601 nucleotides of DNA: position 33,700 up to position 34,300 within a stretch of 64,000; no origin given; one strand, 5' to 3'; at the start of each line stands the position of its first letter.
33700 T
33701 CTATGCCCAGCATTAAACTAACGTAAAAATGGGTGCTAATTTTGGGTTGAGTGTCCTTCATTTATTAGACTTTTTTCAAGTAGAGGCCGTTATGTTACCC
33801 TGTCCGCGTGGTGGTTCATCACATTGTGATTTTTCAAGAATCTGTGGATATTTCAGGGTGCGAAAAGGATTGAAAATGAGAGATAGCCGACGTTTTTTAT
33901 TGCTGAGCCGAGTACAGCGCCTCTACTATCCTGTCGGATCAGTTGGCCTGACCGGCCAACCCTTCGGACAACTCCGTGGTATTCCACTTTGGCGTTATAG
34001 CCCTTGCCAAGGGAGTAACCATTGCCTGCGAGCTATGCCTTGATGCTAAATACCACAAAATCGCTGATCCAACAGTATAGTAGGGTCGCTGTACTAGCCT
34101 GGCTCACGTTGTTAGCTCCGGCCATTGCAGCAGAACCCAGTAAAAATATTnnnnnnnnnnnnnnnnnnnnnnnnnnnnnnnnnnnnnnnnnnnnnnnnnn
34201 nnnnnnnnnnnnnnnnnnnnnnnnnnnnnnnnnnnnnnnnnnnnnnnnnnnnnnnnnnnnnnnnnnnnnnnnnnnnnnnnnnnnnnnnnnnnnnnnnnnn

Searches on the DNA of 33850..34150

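Call 64: search_rna_families(source=window, start=33850, end=34150, threshold=evalue, max_evalue=10)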
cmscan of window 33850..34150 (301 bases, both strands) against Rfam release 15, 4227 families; matches with E-value up to 10: 2.
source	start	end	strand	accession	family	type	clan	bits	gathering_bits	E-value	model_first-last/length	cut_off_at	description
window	33903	33997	-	RF02958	drum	Gene; sRNA;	-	14.4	43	2.4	1-112/112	no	drum RNA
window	34092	34117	-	RF02089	CLRN1-AS1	Gene; lncRNA;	-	8.4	48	9.6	54-79/79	no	CLRN1 antisense RNA 1 conserved region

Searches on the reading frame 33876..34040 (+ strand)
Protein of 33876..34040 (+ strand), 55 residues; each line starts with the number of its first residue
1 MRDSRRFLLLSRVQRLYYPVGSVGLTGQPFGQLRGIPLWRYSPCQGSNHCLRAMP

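Call 52: find_homologous_proteins(query=window:33876-34040:+, max_evalue=1)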
Query seq(55 aa) (55 aa): 1 proteins with E <= 1 among 1 candidates.
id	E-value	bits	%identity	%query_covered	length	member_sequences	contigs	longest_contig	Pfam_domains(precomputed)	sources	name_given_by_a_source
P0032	2.0e-30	120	100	100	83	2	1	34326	-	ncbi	-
